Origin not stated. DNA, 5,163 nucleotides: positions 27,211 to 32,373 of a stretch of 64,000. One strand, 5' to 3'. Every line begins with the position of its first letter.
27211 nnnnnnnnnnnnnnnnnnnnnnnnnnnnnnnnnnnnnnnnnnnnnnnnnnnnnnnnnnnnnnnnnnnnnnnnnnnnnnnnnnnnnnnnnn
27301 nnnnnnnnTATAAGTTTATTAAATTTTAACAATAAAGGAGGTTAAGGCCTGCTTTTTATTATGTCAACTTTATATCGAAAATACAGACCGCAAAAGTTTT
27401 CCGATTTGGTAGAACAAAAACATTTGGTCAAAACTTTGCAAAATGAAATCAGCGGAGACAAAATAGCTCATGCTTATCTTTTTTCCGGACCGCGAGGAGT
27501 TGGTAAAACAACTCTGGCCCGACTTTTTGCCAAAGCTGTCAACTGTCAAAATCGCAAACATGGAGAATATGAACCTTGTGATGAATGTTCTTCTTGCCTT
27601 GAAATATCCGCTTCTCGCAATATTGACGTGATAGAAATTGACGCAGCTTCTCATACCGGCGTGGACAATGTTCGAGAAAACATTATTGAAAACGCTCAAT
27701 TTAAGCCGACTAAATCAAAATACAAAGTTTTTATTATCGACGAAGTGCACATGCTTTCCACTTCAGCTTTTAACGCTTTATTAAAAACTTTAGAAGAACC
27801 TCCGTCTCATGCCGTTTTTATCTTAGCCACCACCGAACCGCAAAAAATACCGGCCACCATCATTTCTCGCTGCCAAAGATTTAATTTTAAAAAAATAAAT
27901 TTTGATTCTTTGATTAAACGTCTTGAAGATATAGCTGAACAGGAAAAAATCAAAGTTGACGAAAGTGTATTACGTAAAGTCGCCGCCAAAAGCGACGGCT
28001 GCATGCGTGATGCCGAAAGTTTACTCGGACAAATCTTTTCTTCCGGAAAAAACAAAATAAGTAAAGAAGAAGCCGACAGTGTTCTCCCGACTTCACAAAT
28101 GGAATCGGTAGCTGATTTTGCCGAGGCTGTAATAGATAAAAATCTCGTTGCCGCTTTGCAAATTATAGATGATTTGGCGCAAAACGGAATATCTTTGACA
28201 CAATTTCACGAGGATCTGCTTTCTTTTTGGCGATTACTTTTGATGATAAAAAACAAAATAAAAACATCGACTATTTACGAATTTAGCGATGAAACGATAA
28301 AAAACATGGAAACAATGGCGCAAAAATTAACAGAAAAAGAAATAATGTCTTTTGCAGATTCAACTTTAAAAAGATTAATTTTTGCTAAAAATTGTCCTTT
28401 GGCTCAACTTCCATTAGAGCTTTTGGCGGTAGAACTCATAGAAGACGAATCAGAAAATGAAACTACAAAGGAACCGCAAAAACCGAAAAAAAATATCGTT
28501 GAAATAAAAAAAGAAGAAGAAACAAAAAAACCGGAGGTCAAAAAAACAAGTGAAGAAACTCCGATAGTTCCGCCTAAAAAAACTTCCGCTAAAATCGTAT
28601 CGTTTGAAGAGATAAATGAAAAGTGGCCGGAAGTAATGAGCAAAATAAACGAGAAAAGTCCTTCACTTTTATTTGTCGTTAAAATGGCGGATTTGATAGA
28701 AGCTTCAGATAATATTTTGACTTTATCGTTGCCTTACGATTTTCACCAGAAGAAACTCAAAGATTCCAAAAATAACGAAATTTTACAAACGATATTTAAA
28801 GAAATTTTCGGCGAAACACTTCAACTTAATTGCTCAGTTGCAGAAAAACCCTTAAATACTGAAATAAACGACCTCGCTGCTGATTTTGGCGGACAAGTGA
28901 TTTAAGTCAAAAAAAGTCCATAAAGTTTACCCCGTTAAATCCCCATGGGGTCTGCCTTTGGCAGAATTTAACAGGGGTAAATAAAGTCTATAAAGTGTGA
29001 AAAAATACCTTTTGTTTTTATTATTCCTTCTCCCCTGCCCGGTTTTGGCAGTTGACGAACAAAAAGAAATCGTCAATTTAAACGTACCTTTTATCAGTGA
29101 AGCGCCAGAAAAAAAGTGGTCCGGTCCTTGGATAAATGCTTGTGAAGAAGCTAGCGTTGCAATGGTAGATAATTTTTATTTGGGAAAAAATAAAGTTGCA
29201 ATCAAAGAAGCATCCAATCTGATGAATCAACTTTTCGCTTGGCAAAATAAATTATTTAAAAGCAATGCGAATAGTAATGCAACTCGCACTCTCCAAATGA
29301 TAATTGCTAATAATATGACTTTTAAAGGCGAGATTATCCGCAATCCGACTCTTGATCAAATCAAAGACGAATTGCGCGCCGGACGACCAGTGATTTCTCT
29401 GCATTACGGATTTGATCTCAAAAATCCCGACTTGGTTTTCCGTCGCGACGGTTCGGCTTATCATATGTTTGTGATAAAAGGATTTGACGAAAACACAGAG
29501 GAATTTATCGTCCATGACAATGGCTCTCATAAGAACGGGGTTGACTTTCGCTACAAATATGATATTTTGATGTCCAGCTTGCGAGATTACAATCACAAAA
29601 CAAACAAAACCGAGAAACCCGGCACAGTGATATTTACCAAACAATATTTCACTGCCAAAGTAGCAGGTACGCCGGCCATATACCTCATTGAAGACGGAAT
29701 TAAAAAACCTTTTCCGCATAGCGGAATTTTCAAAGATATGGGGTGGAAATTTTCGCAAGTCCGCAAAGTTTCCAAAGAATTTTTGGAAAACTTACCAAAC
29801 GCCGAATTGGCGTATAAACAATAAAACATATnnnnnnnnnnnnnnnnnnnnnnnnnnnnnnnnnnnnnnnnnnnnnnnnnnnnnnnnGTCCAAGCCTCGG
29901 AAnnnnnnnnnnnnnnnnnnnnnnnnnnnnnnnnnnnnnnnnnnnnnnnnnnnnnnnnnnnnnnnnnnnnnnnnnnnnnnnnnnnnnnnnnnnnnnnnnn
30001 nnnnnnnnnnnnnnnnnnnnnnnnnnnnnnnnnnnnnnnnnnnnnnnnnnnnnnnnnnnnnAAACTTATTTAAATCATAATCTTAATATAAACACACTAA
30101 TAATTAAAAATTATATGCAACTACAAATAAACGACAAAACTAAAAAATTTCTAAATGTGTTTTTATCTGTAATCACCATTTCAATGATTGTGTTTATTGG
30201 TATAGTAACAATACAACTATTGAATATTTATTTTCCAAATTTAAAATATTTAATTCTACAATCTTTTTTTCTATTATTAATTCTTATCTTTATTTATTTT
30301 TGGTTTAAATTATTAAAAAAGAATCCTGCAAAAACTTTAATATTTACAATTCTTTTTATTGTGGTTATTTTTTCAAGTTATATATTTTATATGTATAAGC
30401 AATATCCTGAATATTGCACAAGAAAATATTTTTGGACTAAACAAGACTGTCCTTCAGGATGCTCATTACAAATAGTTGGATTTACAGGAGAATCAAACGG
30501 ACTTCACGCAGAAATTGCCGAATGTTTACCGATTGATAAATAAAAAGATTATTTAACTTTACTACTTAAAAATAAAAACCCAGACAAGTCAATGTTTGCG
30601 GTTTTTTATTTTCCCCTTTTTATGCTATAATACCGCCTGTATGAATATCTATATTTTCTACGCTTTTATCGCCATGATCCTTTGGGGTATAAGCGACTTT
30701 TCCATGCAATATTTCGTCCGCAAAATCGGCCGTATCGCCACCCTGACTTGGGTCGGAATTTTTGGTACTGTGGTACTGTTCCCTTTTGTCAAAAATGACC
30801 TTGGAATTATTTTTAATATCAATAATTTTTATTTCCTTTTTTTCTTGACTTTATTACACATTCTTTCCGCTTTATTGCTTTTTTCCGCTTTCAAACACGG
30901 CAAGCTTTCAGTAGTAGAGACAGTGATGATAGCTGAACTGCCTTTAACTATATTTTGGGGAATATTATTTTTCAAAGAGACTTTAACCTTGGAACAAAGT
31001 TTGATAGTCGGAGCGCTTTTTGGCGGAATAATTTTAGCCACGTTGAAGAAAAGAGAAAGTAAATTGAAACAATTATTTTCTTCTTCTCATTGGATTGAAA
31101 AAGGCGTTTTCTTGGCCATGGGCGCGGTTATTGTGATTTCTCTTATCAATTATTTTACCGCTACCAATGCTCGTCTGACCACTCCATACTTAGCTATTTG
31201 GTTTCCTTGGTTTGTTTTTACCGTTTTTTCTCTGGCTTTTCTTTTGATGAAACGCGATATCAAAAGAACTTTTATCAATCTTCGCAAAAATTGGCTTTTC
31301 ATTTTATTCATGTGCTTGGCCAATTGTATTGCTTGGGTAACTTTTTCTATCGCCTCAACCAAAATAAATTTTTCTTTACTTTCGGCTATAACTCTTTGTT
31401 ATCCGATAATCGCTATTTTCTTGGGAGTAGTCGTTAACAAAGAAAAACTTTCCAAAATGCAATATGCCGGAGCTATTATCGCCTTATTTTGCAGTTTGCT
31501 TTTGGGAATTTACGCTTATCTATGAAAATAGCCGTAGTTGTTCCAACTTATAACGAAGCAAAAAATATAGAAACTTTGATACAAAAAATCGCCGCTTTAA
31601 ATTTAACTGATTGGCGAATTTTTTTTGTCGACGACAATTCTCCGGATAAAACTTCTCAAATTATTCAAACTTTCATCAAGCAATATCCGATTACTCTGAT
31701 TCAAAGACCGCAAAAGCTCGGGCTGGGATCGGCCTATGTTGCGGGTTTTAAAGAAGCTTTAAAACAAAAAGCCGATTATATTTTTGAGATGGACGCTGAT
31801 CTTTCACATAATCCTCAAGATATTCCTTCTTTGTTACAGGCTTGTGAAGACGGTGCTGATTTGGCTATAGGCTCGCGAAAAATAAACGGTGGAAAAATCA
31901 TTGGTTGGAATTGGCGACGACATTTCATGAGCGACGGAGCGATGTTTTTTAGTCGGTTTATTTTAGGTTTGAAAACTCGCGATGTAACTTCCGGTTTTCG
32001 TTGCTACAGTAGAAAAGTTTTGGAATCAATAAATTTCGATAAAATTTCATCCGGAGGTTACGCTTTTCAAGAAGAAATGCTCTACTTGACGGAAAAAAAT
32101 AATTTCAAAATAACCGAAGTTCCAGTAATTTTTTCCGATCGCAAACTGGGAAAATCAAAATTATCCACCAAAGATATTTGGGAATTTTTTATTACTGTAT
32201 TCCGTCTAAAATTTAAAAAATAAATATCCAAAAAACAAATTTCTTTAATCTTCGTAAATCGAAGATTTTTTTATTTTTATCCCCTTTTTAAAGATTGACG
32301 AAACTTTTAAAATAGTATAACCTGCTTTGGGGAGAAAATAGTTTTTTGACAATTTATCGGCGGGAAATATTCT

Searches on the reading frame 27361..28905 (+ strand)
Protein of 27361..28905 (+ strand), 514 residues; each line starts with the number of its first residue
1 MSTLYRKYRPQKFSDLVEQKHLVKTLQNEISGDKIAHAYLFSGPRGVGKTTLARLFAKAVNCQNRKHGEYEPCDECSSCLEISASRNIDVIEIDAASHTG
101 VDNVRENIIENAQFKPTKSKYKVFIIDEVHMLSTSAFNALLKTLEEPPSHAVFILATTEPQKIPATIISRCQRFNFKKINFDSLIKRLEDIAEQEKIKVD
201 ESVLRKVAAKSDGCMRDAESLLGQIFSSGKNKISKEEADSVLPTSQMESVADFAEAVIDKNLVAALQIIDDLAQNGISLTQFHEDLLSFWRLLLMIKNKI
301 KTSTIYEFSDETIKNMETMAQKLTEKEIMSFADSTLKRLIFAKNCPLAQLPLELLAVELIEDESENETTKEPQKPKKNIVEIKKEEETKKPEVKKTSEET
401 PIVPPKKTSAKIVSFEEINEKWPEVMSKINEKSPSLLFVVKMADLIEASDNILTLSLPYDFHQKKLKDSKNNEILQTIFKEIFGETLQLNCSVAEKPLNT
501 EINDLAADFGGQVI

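Call 9: search_protein_families(library=pfam, proteins=[window:27361-28905:+], max_evalue=0.01)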
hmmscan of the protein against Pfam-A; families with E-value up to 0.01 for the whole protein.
window:27361-28905:+ (514 aa): 20 families
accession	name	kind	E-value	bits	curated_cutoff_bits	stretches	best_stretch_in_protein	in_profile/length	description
PF13177.12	DNA_pol3_delta2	-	9.2e-48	162.7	27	1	19-179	2-160/161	DNA polymerase III, delta subunit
PF00004.35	AAA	-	8.4e-16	59.1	21.2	1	40-175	2-127/131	ATPase family associated with various cellular activities (AAA)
PF13401.12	AAA_22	-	7.5e-09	36.4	27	1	40-157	9-122/130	AAA domain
PF12169.13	DNA_pol3_gamma3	-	1.7e-08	34.8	24.4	1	234-360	2-128/143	DNA polymerase III subunits gamma and tau domain III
PF07728.20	AAA_5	-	3.7e-08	33.9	22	1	40-146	3-92/139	AAA domain (dynein-related subfamily)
PF22608.2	DNAX_ATPase_lid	-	8.8e-08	32.3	27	1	186-230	4-48/49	DNA polymerase III clamp loader subunit, ATPase lid domain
PF05496.18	RuvB_N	-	1.3e-06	28.7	27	1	9-65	2-62/159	Holliday junction DNA helicase RuvB P-loop domain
PF13173.12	AAA_14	-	4.4e-06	27.1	27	1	38-149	4-90/129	AAA domain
PF21960.2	RCF1-5-like_lid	-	2.1e-05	24.8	27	1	186-218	1-34/43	RCF1/5-like, AAA+ ATPase lid domain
PF13604.12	AAA_30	-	2.1e-05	24.8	27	1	39-146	21-114/191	AAA domain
PF04851.21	ResIII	-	2.8e-05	24.5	22.5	0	84-145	98-151/164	Type III restriction enzyme, res subunit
PF11490.13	DNA_pol3_a_NII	-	3.7e-05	24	26.3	1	421-498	2-77/117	DNA polymerase III polC-type N-terminus II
PF13191.12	AAA_16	-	4.3e-05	24.5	32.6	1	24-139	14-118/167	AAA ATPase domain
PF03215.21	Rad17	-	0.00017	22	23.8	1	4-65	9-74/186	Rad17 P-loop domain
PF13245.12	AAA_19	-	0.00026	21.6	25.1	1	39-147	14-116/134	AAA domain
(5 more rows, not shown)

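Call 10: search_protein_families(library=ncbifam, proteins=[window:27361-28905:+], max_evalue=0.01)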
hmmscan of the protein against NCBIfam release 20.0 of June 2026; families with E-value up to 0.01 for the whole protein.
window:27361-28905:+ (514 aa): 80 families (the best 25 are shown)
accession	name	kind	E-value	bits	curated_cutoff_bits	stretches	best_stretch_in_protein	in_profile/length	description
NF004046.1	PRK05563.1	equivalog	8.9e-148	493.7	400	1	3-496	4-525/567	DNA polymerase III subunit gamma/tau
NF011512.0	PRK14950.1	equivalog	8.8e-144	480.8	593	2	3-408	5-405/585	DNA polymerase III subunits gamma and tau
TIGR02397.1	dnaX_nterm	equivalog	2.7e-130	434.7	250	1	2-344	2-339/355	DNA polymerase III subunit gamma/tau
NF011526.0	PRK14965.1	equivalog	4.3e-129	432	670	2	4-334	6-333/578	DNA polymerase III subunits gamma and tau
NF011510.0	PRK14948.1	equivalog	5.1e-124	415.3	593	1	4-501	8-524/640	DNA polymerase III subunit gamma/tau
NF005942.0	PRK07994.1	equivalog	2e-114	384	613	2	4-331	6-327/655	DNA polymerase III subunit gamma/tau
NF004549.0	PRK05896.1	equivalog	3.1e-110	369.8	578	1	2-427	4-414/642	DNA polymerase III subunits gamma and tau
NF005173.0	PRK06647.1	equivalog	1e-109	367.9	623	1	7-315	9-314/568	DNA polymerase III subunits gamma and tau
NF006585.0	PRK09111.1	equivalog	6.8e-109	365.2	604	1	4-361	30-389/616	DNA polymerase III subunit gamma/tau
NF004962.0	PRK06305.1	equivalog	5.1e-108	362.2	559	1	5-400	8-411/465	DNA polymerase III subunits gamma and tau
NF011514.0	PRK14953.1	equivalog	2.1e-104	350.1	536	1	5-483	7-471/488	DNA polymerase III subunits gamma and tau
NF011523.0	PRK14962.1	equivalog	1.1e-103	347.6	576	1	1-511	1-468/474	DNA polymerase III subunits gamma and tau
NF005846.3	PRK07764.1-6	equivalog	7e-100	335.9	625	2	4-344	2-344/628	DNA polymerase III subunit gamma and tau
NF011531.0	PRK14971.1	equivalog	6e-99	332.5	685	1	6-402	9-403/614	DNA polymerase III subunit gamma/tau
NF011515.0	PRK14954.1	equivalog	3e-96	323.4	1117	1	4-412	6-418/620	DNA polymerase III subunits gamma and tau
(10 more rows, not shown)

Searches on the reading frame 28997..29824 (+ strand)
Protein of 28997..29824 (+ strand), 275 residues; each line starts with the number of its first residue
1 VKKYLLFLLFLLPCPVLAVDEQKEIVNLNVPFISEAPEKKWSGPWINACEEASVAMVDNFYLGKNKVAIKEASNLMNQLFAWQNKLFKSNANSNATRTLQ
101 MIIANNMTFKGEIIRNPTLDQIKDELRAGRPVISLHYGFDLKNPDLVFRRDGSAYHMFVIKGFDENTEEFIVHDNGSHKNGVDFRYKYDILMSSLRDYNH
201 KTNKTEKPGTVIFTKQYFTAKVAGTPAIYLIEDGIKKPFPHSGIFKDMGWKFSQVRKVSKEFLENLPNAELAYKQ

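Call 9: search_protein_families(library=pfam, proteins=[window:28997-29824:+], max_evalue=0.01)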
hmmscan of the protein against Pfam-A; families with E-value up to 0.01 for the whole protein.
window:28997-29824:+ (275 aa): 2 families
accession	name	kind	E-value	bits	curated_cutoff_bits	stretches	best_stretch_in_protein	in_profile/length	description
PF13529.12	Peptidase_C39_2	-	1.2e-11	45.8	24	1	28-174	1-141/143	Peptidase_C39 like family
PF12385.14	Peptidase_C70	-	0.0026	18.1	19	1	47-175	18-123/141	Papain-like cysteine protease AvrRpt2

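Call 10: search_protein_families(library=ncbifam, proteins=[window:28997-29824:+], max_evalue=0.01)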
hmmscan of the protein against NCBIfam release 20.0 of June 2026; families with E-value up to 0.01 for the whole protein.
window:28997-29824:+ (275 aa): 1 family
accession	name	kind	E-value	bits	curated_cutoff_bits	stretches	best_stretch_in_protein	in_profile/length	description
NF045837.1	Mplas_Cys_pep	subfamily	0.0053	16.7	45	1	69-208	91-226/240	putative cysteine peptidase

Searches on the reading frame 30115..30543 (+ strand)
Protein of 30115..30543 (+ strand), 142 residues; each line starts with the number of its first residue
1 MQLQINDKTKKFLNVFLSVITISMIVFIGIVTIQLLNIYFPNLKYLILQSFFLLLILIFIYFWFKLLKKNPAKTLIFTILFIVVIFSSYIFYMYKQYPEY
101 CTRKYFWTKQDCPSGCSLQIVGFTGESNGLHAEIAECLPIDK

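Call 9: search_protein_families(library=pfam, proteins=[window:30115-30543:+], max_evalue=0.01)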
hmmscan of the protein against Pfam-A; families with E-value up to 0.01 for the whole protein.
window:30115-30543:+ (142 aa): 1 family
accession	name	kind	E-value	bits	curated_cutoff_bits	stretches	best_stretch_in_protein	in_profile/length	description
PF01757.29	Acyl_transf_3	-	0.0029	17.2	31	1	10-116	74-188/326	Acyltransferase domain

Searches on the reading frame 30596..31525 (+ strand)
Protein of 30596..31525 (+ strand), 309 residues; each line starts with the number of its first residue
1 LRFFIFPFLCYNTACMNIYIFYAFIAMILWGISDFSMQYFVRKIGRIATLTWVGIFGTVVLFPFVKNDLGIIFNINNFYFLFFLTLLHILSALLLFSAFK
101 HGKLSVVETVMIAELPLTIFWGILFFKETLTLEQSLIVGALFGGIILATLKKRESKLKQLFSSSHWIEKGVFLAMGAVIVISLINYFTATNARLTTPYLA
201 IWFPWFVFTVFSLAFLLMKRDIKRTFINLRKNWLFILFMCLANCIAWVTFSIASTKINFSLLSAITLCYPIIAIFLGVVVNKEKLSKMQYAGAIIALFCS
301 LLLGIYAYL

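Call 9: search_protein_families(library=pfam, proteins=[window:30596-31525:+], max_evalue=0.01)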
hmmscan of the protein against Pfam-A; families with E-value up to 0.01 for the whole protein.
window:30596-31525:+ (309 aa): 1 family
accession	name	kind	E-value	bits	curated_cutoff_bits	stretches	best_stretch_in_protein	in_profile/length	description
PF00892.27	EamA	-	7.2e-25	88.3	28.2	2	18-149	2-134/135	EamA-like transporter family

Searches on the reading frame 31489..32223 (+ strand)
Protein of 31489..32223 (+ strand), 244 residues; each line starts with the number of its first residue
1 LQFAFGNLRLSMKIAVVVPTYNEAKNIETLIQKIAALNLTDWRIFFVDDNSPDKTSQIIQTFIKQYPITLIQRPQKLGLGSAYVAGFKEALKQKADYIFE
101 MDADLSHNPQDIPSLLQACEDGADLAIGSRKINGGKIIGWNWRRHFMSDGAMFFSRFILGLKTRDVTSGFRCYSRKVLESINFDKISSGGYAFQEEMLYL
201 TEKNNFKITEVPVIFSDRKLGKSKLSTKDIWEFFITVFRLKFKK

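Call 9: search_protein_families(library=pfam, proteins=[window:31489-32223:+], max_evalue=0.01)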
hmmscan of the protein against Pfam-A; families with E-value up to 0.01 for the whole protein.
window:31489-32223:+ (244 aa): 3 families
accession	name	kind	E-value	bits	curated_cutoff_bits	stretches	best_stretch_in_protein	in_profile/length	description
PF00535.33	Glycos_transf_2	-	1.2e-34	120.1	23.3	1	16-180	2-166/168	Glycosyl transferase family 2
PF13641.12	Glyco_tranf_2_3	-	6.2e-06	26.8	27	1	14-117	3-109/230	Glycosyltransferase like family 2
PF10111.15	Glyco_tranf_2_2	-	0.00051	20.1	27.3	1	16-107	2-94/276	Glycosyltransferase like family 2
